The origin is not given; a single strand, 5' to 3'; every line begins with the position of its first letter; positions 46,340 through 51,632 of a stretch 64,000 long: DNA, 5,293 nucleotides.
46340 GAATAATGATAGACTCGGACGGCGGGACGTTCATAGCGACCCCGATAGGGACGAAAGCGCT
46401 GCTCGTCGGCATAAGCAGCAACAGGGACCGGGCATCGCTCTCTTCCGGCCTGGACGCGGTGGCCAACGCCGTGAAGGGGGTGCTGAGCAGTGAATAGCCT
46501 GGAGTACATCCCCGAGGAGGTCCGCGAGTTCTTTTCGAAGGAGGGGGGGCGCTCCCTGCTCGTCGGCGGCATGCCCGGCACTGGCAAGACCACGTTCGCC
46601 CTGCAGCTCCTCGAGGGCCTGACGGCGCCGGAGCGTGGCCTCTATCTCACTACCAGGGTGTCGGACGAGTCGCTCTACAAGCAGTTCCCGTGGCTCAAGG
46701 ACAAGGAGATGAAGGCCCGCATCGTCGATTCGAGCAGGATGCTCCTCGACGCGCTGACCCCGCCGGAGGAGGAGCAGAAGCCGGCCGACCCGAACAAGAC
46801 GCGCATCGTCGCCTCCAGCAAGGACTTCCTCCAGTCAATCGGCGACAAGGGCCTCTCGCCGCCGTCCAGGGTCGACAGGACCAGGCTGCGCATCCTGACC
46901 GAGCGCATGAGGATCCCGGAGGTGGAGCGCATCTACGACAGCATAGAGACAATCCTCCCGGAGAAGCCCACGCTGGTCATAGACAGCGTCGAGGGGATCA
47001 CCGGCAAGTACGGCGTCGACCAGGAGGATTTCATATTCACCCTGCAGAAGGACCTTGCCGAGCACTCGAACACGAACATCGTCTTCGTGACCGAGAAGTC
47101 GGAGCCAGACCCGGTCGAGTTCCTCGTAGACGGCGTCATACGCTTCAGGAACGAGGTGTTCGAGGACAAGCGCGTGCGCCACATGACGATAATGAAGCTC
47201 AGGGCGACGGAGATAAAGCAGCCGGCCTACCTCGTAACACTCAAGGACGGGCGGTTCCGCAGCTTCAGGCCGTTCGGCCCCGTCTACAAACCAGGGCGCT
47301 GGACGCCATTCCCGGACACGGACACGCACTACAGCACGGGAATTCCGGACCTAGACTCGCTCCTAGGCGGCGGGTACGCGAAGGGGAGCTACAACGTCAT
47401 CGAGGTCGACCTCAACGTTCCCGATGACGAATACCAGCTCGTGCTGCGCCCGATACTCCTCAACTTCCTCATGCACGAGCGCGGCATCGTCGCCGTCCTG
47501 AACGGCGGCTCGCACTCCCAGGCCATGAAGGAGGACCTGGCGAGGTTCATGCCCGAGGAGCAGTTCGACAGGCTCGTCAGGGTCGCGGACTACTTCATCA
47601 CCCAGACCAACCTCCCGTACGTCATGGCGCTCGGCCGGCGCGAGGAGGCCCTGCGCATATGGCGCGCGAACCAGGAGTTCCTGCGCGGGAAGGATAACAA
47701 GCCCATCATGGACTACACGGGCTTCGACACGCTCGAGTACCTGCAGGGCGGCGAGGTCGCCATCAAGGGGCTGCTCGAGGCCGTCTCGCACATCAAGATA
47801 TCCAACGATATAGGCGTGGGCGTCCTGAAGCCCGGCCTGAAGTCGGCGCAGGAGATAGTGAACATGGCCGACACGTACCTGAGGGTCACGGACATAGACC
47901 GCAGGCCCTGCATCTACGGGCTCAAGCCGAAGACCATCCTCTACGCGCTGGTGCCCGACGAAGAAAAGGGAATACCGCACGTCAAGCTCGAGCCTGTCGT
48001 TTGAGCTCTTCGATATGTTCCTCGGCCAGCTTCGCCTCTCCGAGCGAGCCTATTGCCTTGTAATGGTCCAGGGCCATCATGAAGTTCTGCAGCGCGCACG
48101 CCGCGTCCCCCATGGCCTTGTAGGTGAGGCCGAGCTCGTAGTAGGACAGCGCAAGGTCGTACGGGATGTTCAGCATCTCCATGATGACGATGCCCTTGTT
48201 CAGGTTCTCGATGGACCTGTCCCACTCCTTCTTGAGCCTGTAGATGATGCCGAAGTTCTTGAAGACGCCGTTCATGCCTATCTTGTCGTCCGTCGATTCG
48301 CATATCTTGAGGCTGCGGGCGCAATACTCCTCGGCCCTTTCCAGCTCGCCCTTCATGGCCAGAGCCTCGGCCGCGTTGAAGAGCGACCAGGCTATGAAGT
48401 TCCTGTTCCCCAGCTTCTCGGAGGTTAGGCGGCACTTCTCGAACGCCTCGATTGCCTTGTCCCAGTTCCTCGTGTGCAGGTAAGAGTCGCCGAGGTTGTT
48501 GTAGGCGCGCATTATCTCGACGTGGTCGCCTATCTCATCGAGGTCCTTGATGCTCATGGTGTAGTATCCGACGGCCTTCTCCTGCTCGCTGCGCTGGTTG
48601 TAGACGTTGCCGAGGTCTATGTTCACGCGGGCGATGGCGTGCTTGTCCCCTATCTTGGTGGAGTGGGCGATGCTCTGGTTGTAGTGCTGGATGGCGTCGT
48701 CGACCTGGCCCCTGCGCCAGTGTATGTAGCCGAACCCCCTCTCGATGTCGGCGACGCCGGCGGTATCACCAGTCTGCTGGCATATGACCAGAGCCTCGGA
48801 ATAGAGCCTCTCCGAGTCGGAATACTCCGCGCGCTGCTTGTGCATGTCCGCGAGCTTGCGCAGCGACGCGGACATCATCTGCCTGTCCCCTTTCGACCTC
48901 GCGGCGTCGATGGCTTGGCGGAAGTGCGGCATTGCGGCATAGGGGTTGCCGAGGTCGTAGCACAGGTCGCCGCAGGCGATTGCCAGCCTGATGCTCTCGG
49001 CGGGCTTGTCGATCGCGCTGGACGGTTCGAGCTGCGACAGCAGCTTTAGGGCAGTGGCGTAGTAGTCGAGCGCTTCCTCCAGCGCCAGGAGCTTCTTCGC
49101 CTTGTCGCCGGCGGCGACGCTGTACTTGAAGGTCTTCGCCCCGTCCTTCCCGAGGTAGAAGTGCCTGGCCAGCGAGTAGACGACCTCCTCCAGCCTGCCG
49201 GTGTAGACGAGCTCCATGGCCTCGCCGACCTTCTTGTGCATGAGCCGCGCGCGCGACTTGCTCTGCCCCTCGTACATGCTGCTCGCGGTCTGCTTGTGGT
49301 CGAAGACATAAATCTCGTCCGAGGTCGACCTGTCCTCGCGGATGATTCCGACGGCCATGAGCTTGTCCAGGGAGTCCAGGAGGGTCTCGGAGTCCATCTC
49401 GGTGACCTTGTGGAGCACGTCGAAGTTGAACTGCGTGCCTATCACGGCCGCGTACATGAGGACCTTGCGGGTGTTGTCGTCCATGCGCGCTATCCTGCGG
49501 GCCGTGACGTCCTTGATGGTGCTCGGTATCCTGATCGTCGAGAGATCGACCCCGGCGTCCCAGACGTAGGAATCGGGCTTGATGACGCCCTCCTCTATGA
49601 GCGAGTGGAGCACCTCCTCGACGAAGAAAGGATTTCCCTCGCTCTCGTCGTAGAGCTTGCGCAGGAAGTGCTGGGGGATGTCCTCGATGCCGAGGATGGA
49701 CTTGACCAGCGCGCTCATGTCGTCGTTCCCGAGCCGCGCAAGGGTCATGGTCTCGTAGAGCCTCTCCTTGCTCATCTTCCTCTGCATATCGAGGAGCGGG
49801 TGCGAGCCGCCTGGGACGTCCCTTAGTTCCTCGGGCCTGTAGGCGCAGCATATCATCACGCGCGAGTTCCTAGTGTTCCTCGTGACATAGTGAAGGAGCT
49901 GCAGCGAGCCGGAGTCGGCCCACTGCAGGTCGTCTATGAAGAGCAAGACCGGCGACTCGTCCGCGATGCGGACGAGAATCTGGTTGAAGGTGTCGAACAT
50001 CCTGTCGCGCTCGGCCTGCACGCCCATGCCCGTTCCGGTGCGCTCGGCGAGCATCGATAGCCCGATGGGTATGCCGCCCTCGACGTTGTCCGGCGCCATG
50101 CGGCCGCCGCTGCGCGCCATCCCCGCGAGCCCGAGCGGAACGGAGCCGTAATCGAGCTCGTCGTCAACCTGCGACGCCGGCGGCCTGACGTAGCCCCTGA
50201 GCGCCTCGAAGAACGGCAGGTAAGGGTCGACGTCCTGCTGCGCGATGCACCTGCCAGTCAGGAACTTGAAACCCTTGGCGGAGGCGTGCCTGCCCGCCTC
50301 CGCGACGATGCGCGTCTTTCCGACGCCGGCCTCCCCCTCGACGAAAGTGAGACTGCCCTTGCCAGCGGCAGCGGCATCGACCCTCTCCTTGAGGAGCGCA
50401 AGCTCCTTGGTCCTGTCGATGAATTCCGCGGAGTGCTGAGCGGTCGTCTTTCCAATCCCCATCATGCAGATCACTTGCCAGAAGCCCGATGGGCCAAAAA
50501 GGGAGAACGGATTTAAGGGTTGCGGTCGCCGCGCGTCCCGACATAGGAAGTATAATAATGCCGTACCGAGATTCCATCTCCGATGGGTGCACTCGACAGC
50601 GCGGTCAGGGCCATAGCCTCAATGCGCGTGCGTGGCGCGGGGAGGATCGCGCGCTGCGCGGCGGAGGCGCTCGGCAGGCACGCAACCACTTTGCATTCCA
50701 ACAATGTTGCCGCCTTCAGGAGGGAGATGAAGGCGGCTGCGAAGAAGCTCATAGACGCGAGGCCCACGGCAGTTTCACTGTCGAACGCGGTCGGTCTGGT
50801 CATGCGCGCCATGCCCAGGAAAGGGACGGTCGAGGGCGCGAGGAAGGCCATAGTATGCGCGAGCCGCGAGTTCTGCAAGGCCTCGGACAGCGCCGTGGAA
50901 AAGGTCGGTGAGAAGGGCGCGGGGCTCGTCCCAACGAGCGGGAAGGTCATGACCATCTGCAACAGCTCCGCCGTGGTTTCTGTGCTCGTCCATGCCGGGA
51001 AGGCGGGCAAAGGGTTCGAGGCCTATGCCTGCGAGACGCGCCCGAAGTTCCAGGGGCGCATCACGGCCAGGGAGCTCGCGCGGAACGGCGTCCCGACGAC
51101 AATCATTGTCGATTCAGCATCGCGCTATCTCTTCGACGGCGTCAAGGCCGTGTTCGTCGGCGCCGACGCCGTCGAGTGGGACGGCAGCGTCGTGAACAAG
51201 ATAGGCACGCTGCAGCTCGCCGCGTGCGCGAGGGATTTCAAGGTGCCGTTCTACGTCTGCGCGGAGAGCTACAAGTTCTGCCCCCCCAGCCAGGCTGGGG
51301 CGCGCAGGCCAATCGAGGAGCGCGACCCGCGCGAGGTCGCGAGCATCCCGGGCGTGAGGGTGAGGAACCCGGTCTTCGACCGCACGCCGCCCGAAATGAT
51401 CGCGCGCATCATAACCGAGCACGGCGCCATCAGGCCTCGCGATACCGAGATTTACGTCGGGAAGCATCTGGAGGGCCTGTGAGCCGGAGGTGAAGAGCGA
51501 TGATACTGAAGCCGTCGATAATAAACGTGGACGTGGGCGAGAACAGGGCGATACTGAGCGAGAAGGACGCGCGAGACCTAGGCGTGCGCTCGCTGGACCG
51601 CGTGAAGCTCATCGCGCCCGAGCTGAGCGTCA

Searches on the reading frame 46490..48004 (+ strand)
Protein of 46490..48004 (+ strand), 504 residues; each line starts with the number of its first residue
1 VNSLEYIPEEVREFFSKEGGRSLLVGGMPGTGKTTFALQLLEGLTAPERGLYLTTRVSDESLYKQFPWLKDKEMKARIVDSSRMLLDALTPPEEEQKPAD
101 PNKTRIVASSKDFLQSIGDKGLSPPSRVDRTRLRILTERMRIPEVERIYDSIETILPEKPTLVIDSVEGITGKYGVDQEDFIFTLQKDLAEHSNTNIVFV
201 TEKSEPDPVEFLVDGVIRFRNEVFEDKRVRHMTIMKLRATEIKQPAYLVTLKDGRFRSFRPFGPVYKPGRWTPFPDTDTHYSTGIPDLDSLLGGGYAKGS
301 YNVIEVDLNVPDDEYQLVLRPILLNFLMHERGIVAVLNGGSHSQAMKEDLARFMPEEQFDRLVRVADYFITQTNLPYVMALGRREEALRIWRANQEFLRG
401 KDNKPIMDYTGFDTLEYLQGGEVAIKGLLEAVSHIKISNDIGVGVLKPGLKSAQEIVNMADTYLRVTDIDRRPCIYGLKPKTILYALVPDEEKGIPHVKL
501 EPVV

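Call 11: search_protein_families(library=pfam, proteins=[window:46490-48004:+], max_evalue=0.001)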
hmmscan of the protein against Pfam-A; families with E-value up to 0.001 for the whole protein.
window:46490-48004:+ (504 aa): 5 families
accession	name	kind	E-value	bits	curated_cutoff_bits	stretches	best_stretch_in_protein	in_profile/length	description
PF07088.17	GvpD_P-loop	-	1.9e-19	70.7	24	1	12-232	2-183/189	GvpD gas vesicle protein, P-loop domain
PF06745.19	ATPase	-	4.1e-19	69.3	26.6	2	147-251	110-219/231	KaiC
PF20440.3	GvpD_bR2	-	5.7e-09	36.3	27.9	1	270-366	1-97/254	GvpD basic region 2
PF13191.12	AAA_16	-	0.00042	21.3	32.6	1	19-66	23-64/167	AAA ATPase domain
PF05625.17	PAXNEB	-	0.00061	19.4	28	1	276-307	14-45/366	PAXNEB protein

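Call 71: search_protein_families(library=ncbifam, proteins=[window:46490-48004:+], max_evalue=0.00001)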
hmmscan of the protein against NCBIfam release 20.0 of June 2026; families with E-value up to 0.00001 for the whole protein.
window:46490-48004:+ (504 aa): 4 families
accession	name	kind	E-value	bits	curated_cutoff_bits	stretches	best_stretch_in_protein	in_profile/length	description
TIGR03881.1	KaiC_arch_4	hypoth_equivalog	7.1e-14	52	247.8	0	22-96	23-97/231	KaiC domain-containing protein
NF006799.0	PRK09302.1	equivalog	2.9e-13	49.2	408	1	161-301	133-275/515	circadian clock protein KaiC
TIGR02655.1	circ_KaiC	equivalog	1.5e-08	33.8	546.25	0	163-301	125-265/484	circadian clock protein KaiC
TIGR03877.1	thermo_KaiC_1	hypoth_equivalog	1.3e-06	28.1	307.25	0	160-243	129-217/238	KaiC domain-containing protein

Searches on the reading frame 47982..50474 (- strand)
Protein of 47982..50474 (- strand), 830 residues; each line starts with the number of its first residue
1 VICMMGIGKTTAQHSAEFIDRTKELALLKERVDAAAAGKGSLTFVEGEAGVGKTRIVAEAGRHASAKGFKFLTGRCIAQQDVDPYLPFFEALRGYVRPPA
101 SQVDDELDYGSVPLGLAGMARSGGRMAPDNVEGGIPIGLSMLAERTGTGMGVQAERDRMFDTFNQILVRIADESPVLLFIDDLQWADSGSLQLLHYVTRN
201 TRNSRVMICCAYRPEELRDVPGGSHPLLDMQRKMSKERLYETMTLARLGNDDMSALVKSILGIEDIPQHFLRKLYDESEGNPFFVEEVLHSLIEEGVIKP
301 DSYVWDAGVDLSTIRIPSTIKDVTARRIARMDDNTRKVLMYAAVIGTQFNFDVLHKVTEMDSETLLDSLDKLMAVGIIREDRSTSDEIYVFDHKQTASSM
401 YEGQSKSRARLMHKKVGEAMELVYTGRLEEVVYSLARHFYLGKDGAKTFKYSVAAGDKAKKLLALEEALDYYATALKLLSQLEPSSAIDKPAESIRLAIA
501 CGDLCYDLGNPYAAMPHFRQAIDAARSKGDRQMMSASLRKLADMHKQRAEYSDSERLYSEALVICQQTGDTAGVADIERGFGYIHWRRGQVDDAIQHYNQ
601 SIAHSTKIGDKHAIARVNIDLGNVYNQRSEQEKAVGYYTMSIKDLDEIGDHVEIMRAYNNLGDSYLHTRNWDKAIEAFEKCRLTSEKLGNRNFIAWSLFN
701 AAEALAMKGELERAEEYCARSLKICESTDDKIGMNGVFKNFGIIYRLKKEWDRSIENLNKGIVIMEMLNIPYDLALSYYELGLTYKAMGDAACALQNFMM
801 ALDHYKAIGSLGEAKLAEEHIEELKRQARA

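Call 11: search_protein_families(library=pfam, proteins=[window:47982-50474:-], max_evalue=0.001)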
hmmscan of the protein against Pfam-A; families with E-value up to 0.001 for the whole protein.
window:47982-50474:- (830 aa): 16 families
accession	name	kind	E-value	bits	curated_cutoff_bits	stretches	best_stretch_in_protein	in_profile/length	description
PF13424.12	TPR_12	-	6.5e-37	126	30.1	4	654-726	2-76/77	Tetratricopeptide repeat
PF13191.12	AAA_16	-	1e-23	85.1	32.6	1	18-207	2-165/167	AAA ATPase domain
PF00515.34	TPR_1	-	2.5e-20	71.8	27.8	1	656-681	2-27/34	Tetratricopeptide repeat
PF07719.23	TPR_2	-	4.8e-19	67.3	27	1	656-681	2-27/34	Tetratricopeptide repeat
PF17874.7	TPR_MalT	-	7.3e-15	55.5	45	2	512-619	57-165/336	MalT-like TPR region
PF13176.12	TPR_7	-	9.3e-12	44.5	27.9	0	657-681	1-25/36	Tetratricopeptide repeat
PF13181.12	TPR_8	-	4e-11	42.6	25.7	0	656-681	2-27/34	Tetratricopeptide repeat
PF13374.12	TPR_10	-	5.9e-10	39.3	27.5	0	655-687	2-34/42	Tetratricopeptide repeat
PF13428.12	TPR_14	-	6.1e-10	39.2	23.5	0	699-727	5-33/44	Tetratricopeptide repeat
PF14938.12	SNAP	-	1.1e-09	38.7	25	0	587-640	86-140/282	Soluble NSF attachment protein, SNAP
PF13432.12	TPR_16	-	3.5e-09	37.4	32.7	0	654-680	30-56/65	Tetratricopeptide repeat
PF24885.1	TPR_NPHP3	-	1.5e-06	28.2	100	1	497-568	101-174/239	Nephrocystin-3 TPR domain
PF10602.15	RPN7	-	7.3e-05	23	29.6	0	633-686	14-67/174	26S proteasome subunit RPN7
PF13174.12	TPR_6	-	0.00029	21.7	26.3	0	660-681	5-26/33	Tetratricopeptide repeat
PF13401.12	AAA_22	-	0.00049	20.9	27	0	41-200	6-110/130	AAA domain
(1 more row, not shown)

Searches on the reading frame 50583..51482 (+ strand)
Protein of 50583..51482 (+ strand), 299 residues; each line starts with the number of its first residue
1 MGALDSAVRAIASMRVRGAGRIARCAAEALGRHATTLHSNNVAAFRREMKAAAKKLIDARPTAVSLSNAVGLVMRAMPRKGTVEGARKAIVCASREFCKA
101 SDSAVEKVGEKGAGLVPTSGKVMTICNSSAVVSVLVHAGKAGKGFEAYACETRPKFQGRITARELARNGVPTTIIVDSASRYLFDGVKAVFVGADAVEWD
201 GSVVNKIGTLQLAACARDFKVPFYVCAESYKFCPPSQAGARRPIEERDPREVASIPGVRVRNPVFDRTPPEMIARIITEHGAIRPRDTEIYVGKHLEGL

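Call 11: search_protein_families(library=pfam, proteins=[window:50583-51482:+], max_evalue=0.001)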
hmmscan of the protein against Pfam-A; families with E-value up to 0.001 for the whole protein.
window:50583-51482:+ (299 aa): 1 family
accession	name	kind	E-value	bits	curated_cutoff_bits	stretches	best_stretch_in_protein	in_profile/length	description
PF01008.23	IF-2B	-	1.1e-77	261.5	22.4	1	16-285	2-280/280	Initiation factor 2 subunit family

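Call 71: search_protein_families(library=ncbifam, proteins=[window:50583-51482:+], max_evalue=0.00001)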
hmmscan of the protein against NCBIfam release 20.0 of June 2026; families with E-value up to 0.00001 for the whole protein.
window:50583-51482:+ (299 aa): 8 families
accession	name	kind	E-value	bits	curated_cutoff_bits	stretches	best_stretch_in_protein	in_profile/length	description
TIGR00511.1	ribulose_e2b2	equivalog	3e-89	299.3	314.1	1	6-289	4-292/301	ribose 1,5-bisphosphate isomerase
TIGR00524.1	eIF-2B_rel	subfamily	6.1e-76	255.5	185.85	1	5-285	5-303/303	S-methyl-5-thioribose-1-phosphate isomerase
NF004326.0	PRK05720.1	subfamily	8.4e-64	215.6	271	1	5-288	41-345/358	s-methyl-5-thioribose-1-phosphate isomerase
TIGR00512.1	salvage_mtnA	equivalog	1.1e-56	192.3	279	1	5-284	31-334/335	S-methyl-5-thioribose-1-phosphate isomerase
NF004700.0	PRK06036.1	equivalog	4.7e-45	154.1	528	1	4-285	33-330/339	S-methyl-5-thioribose-1-phosphate isomerase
NF006210.0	PRK08335.1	equivalog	5.6e-39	134.1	339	1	8-285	10-271/275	translation initiation factor IF-2B subunit alpha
NF004436.0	PRK05772.1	equivalog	1.6e-37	129.6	521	1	6-285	48-351/363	S-methyl-5-thioribose-1-phosphate isomerase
NF004994.0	PRK06372.1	equivalog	1.9e-23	83.2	249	1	120-290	88-253/253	translation initiation factor IF-2B subunit delta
